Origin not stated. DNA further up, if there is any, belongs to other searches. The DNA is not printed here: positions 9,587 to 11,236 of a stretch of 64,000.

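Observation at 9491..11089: GEMM-I (c-di-GMP-I) riboswitch controlling a DprE1/ALO-like FAD oxidoreductase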

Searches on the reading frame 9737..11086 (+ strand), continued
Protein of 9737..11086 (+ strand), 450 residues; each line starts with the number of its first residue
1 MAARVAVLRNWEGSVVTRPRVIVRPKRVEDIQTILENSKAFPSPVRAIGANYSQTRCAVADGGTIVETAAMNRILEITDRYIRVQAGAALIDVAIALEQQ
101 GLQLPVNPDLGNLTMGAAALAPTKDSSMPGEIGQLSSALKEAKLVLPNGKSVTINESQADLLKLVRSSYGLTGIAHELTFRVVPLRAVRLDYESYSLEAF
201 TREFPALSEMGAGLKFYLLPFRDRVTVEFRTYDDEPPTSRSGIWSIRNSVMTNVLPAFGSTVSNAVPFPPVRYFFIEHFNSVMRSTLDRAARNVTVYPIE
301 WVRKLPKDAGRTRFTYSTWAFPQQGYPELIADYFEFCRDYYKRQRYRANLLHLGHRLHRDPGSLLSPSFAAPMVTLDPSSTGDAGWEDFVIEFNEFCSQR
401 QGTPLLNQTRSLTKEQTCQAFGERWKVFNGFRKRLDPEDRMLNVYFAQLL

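Call 36: search_solved_structures(query=A1, max_evalue=0.001, show_alignments=2)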
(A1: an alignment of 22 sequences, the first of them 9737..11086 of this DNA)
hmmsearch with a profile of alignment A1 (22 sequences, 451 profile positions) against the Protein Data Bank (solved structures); distinct sequences matched with E-value up to 0.001: 43.
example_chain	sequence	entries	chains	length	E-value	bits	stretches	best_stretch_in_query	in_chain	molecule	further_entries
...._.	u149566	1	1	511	3.4e-28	101.7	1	6-228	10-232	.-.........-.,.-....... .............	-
8qmy_A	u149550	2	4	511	3.4e-28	101.7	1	6-228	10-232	ancestral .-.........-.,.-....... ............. | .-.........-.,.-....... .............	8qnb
8qnc_A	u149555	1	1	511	5.7e-28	100.9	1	6-228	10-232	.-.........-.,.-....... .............: A113G variant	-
7sml_A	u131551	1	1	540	8.7e-25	90.4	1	7-228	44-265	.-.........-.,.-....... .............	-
7a24_z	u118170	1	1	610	1.9e-22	82.7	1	7-228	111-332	GLDH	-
2vfr_A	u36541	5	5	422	1.4e-17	66.7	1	7-188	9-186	XYLITOL OXIDASE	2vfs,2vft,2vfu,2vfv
8ot8_A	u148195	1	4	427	2.5e-16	62.5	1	6-224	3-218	FAD-binding protein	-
4bc7_A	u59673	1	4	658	6.1e-10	41.5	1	13-202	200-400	ALKYLDIHYDROXYACETONEPHOSPHATE SYNTHASE, PEROXISOMAL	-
4bca_A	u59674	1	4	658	6.2e-10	41.5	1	13-202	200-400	ALKYLDIHYDROXYACETONEPHOSPHATE SYNTHASE, PEROXISOMAL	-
4bby_A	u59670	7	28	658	6.2e-10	41.5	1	13-202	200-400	ALKYLDIHYDROXYACETONEPHOSPHATE SYNTHASE, PEROXISOMAL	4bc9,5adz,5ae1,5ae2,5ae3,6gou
9p1p_A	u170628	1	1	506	4.1e-09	38.8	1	9-192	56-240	Flavin-dependent oxidase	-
2uuu_A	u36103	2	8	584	1.4e-08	37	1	13-209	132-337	ALKYLDIHYDROXYACETONEPHOSPHATE SYNTHASE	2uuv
8s7q_A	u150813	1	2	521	2.8e-08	36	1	17-152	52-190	Oxidoreductase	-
8jdb_A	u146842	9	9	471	3.1e-08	35.9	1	4-187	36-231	Probable D-lactate dehydrogenase, mitochondrial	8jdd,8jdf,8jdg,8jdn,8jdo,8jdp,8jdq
8jdc_A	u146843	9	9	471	3.1e-08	35.9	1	4-187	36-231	Probable D-lactate dehydrogenase, mitochondrial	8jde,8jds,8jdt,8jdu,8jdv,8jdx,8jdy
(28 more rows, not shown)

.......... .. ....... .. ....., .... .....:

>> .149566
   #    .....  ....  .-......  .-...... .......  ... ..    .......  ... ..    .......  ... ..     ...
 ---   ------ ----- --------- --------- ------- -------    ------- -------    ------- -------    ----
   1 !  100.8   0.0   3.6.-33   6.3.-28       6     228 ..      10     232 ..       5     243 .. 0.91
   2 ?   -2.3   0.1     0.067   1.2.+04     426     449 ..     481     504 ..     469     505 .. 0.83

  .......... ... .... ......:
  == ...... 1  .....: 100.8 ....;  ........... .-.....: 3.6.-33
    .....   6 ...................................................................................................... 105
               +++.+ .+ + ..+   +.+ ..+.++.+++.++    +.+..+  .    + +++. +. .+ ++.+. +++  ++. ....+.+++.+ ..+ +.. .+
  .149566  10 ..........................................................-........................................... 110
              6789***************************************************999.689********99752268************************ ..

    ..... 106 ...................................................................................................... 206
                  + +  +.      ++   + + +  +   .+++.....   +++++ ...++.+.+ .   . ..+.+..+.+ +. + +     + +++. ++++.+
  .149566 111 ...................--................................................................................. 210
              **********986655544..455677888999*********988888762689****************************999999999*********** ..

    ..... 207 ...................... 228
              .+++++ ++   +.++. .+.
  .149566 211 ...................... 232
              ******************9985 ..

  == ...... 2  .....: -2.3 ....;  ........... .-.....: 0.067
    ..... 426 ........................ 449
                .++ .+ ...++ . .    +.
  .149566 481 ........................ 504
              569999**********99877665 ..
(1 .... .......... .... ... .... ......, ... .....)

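Call 43: predict_structure(alignment_id=A1)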
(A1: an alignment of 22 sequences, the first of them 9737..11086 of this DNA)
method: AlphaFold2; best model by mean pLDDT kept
length: 450 residues; sequences in the alignment: 22
mean_pLDDT: 82.5   pTM: 0.83
mean pLDDT of the five models: 82.5, 81.8, 80.5, 80.3, 79.8
residues with pLDDT >= 90: 203; 70-90: 137; 50-70: 89; < 50: 21
segments of 3 or more residues with pLDDT < 50: 1-5, 11-14, 53-59, 309-312
pLDDT, mean of each block of 10 residues (from residue 1): 47 53 88 92 80 48 81 95 93 92 81 81 83 87 94 95 90 93 90 93 94 91 91 72 65 63 66 68 68 77 60 71 96 95 80 89 91 90 81 96 89 92 94 92 88
secondary structure, 60 per line:
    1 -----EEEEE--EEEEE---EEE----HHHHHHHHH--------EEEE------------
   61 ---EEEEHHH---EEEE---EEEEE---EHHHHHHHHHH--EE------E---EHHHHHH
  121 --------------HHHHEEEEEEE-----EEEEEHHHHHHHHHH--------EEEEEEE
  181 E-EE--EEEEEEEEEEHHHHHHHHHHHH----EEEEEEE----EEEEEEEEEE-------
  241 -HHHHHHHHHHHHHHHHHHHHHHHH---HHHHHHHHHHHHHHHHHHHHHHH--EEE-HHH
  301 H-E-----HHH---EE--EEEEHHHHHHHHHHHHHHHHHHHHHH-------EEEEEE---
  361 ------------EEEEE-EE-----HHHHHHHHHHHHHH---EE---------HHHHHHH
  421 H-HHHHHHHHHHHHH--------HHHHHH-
elements in order: E6-10 E13-17 E21-23 H28-36 E45-48 E64-67 E74-77 E81-85 H90-99 H115-120 H135-138 E139-145 E151-155 H156-165 E174-181 E187-196 H197-208 E213-219 E224-233 H242-265 H269-291 E294-296 H298-301 E319-322 H323-344 E352-357 E373-377 H386-399 H414-421 H423-435 H444-449

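Call 46: fold_search(model_id=the predicted structure, library=pdb)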
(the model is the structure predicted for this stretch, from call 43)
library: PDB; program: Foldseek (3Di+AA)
matches with E <= 10: 714; with E <= 0.001: 301
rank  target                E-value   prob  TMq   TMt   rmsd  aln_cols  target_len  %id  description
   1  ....                  5.0e-24  1.00  0.77  0.73   5.5       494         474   17  Crystal structure of ancestral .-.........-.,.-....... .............: G413N variant in complex with L-gulono-1,4-lactone (released 2024-05-01)
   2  8qnb                  1.7e-23  1.00  0.76  0.72   5.6       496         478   17  Crystal structure of ancestral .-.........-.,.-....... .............: in complex with L-galactono-1,4-lactone (released 2024-05-01)
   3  8qnc                  4.0e-23  1.00  0.74  0.69   5.9       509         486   17  Crystal structure of ancestral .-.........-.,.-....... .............: A113G variant (released 2024-05-01)
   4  8qmy_A                4.7e-23  1.00  0.76  0.73   5.7       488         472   17  Crystal structure of ancestral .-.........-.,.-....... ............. (released 2024-05-01)
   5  7sml                  4.9e-23  1.00  0.68  0.66   6.7       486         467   15  Crystal Structure of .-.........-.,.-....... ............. de Myrciaria dubia (released 2022-11-02)
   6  8qmy_C                1.1e-22  1.00  0.76  0.73   5.6       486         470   17  Crystal structure of ancestral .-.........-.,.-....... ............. (released 2024-05-01)
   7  8qmy_B                1.6e-22  1.00  0.75  0.72   5.8       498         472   17  Crystal structure of ancestral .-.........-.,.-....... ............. (released 2024-05-01)
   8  8ot8_C                3.6e-21  1.00  0.72  0.80   5.3       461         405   17  Alditol oxidase from Actinomycetota bacterium in complex with D-xylulose (released 2024-02-28)
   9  8ot8_D                6.4e-21  1.00  0.69  0.78   5.9       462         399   17  Alditol oxidase from Actinomycetota bacterium in complex with D-xylulose (released 2024-02-28)
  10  8ot8_B                1.2e-20  1.00  0.71  0.77   5.7       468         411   18  Alditol oxidase from Actinomycetota bacterium in complex with D-xylulose (released 2024-02-28)
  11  8ot8_A                1.1e-19  1.00  0.72  0.78   5.7       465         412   17  Alditol oxidase from Actinomycetota bacterium in complex with D-xylulose (released 2024-02-28)
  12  4p8p_A                4.4e-19  1.00  0.70  0.70   6.4       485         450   16  Crystal structure of M. tuberculosis DprE1 in complex with the non-covalent inhibitor QN127 (released 2014-12-10)
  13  2vft                  1.2e-18  1.00  0.74  0.79   5.3       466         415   16  Alditol Oxidase from Streptomyces coelicolor A3(2): Complex with Sorbitol (released 2008-01-08)
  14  4f4q                  1.4e-18  1.00  0.69  0.75   5.9       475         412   17  Crystal structure of M. smegmatis DprE1 in complex with FAD and covalently bound BTZ043 (released 2012-09-05)
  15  4p8n_B                2.1e-18  1.00  0.70  0.74   7.7       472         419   16  Crystal structure of M. tuberculosis DprE1 in complex with the non-covalent inhibitor QN118 (released 2014-12-10)
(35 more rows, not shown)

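Call 65: search_protein_representatives(protein=window:9737-11086:+)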
Query: 450 residues. Proteins with E-value up to 0.001 (for the whole library): 2296; up to 1e-10: 550; up to 1e-30: 141. The best 150 are listed.
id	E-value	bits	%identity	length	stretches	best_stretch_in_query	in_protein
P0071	1.4e-133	462.3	48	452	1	14-450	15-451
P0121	7.5e-112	390.7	43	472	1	8-450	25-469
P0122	3.1e-110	385.4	37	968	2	8-450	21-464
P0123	3.9e-106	371.9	40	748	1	3-449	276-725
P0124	1.4e-103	363.5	40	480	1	8-450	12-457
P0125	6.4e-100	351.4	39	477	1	7-450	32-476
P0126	1.8e-95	336.8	39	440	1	8-450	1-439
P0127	1.8e-94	333.4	39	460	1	7-450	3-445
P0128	2.6e-94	332.9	42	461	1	9-450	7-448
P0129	7.0e-90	318.3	37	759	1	7-450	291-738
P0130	2.1e-87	310.1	37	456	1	18-447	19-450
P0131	2.4e-87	310.0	36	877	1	6-450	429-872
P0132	7.8e-87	308.3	39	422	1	37-449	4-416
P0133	5.2e-86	305.6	40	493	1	8-450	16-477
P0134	1.2e-83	297.7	38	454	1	8-450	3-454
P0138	3.2e-80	286.5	34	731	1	9-448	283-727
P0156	1.7e-63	231.4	40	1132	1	8-450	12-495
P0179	2.2e-48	181.6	38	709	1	105-449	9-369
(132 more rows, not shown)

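Call 66: search_protein_families(library=pfam, proteins=[P0122, P0123, P0129, P0131, P0138, P0156, P0179, P0121], max_evalue=0.001)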
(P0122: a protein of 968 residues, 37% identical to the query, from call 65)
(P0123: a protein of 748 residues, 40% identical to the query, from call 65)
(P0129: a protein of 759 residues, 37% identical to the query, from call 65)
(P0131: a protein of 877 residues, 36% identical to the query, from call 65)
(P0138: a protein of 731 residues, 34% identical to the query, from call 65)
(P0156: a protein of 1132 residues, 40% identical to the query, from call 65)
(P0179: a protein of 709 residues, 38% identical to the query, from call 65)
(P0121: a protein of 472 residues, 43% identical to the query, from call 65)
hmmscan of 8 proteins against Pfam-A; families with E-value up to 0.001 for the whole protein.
P0122 (968 aa): 2 families
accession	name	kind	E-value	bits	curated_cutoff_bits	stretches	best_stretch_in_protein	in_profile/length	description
PF01565.28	FAD_binding_4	-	2.1e-40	138.1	26.4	2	499-616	5-130/139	FAD binding domain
PF04030.19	ALO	-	1.2e-21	78.1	23.1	1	655-953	1-258/258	D-arabinono-1,4-lactone oxidase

P0123 (748 aa): 4 families
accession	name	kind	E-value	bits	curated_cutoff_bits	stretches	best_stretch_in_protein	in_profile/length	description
PF00106.31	adh_short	-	3e-44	151.3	26.6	1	10-201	1-192/195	short chain dehydrogenase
PF13561.12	adh_short_C2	-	6.8e-27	95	27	1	19-200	6-185/236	Enoyl-(Acyl carrier protein) reductase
PF01565.28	FAD_binding_4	-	3e-19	69.5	26.4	1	293-429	2-138/139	FAD binding domain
PF08659.16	KR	-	4.2e-12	46.8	22.6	1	13-113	4-108/180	KR domain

P0129 (759 aa): 5 families
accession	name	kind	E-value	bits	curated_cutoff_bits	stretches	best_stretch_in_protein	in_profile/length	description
PF00106.31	adh_short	-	1.2e-42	146.1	26.6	1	18-207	2-190/195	short chain dehydrogenase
PF13561.12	adh_short_C2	-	1.2e-28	100.7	27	1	23-210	1-187/236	Enoyl-(Acyl carrier protein) reductase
PF01565.28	FAD_binding_4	-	2.1e-21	76.5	26.4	1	303-438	1-136/139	FAD binding domain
PF08659.16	KR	-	5.2e-14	53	22.6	1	18-199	2-178/180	KR domain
PF04030.19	ALO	-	1.1e-07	32.3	23.1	1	465-735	1-256/258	D-arabinono-1,4-lactone oxidase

P0131 (877 aa): 3 families
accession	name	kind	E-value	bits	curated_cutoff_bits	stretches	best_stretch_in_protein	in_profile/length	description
PF01565.28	FAD_binding_4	-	2.3e-18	66.7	26.4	1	442-577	1-138/139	FAD binding domain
PF09995.15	MPAB_Lcp_cat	-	1.6e-11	45.1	23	1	231-374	88-225/231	ER-bound oxygenase mpaB/B'/Rubber oxygenase, catalytic domain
PF04030.19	ALO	-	3.4e-10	40.5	23.1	1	601-869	1-256/258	D-arabinono-1,4-lactone oxidase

P0138 (731 aa): 6 families
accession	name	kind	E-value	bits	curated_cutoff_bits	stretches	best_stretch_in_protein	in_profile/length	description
PF00106.31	adh_short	-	1.1e-44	152.8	26.6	1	8-198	2-192/195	short chain dehydrogenase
PF13561.12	adh_short_C2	-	1.8e-27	96.9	27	1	13-203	1-191/236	Enoyl-(Acyl carrier protein) reductase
PF01565.28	FAD_binding_4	-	1.6e-16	60.7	26.4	1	295-429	3-137/139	FAD binding domain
PF08659.16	KR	-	5.6e-10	39.9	22.6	1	9-167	3-161/180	KR domain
PF23441.1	SDR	-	2.5e-06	27.5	27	1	2-199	3-205/258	SDR-like rossmann domain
PF10224.14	DUF2205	-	0.00095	19.7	26.7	0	701-728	36-63/75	Short coiled-coil protein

P0156 (1132 aa): 7 families
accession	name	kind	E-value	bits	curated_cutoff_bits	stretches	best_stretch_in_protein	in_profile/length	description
PF00732.25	GMC_oxred_N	-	2.6e-25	90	23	1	524-869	2-217/218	GMC oxidoreductase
PF05199.19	GMC_oxred_C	-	5.9e-21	75.9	24.6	1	971-1102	4-136/139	GMC oxidoreductase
PF04030.19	ALO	-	1.3e-05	25.5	23.1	1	262-492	39-256/258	D-arabinono-1,4-lactone oxidase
PF13450.12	NAD_binding_8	-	2.8e-05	24.7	21.9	1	527-554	1-28/68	NAD(P)-binding Rossmann-like domain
PF00890.30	FAD_binding_2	-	7.2e-05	22.6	20.4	1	524-554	1-31/414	FAD binding domain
PF01565.28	FAD_binding_4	-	0.00011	22.3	26.4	0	26-184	3-135/139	FAD binding domain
PF01266.30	DAO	-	0.00065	19.8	27.9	0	524-554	1-31/353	FAD dependent oxidoreductase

P0179 (709 aa): 4 families
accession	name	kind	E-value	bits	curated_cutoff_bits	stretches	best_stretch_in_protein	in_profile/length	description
PF00732.25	GMC_oxred_N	-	5.3e-10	39.9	23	1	399-687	2-173/218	GMC oxidoreductase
PF13450.12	NAD_binding_8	-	5.8e-06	26.9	21.9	1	402-429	1-28/68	NAD(P)-binding Rossmann-like domain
PF00890.30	FAD_binding_2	-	1.8e-05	24.6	20.4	1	399-429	1-31/414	FAD binding domain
PF07992.20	Pyr_redox_2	-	6.8e-05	22.9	26.1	1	398-443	1-43/291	Pyridine nucleotide-disulphide oxidoreductase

P0121 (472 aa): 2 families
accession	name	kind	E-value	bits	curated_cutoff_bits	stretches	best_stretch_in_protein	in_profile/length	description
PF01565.28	FAD_binding_4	-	6.3e-17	62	26.4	1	36-171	1-138/139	FAD binding domain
PF04030.19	ALO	-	2.4e-05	24.6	23.1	1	196-466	1-256/258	D-arabinono-1,4-lactone oxidase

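Call 70: find_related_loci(query=A5, collection=metagenome_contigs, flank=1500)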
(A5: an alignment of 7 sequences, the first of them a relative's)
Query A5 (472 aa) in metagenome_contigs; peptide patterns used: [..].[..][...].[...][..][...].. (x = any residue, [..] = any of these).
600 stretches matched a pattern (row limit reached: there are more); 317 encode a relative of the query (tblastn E <= 1e-3); the best 80 are kept; 80 distinct loci.
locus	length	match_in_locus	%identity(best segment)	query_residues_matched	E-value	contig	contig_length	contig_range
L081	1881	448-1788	63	25-472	0e+0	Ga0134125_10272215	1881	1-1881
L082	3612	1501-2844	64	22-469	0e+0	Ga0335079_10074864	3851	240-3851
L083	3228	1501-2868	61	15-470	0e+0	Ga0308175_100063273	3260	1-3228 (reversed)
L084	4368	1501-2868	62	16-470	0e+0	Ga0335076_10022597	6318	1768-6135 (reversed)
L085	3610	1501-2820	62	25-466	0e+0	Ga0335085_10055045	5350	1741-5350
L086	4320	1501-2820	61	25-466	0e+0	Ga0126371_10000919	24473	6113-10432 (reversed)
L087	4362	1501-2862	60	18-470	0e+0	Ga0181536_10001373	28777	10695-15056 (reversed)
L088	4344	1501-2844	60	22-469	0e+0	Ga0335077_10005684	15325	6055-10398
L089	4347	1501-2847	59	22-469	0e+0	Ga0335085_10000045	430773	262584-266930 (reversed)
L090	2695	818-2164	59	22-469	0e+0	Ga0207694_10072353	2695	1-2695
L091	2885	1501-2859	58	17-469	0e+0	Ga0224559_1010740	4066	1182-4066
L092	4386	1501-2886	57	12-472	0e+0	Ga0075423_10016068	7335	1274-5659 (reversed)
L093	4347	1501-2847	58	21-469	0e+0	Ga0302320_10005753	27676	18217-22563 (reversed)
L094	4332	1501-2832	58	25-469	0e+0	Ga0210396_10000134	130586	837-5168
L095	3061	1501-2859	57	20-472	0e+0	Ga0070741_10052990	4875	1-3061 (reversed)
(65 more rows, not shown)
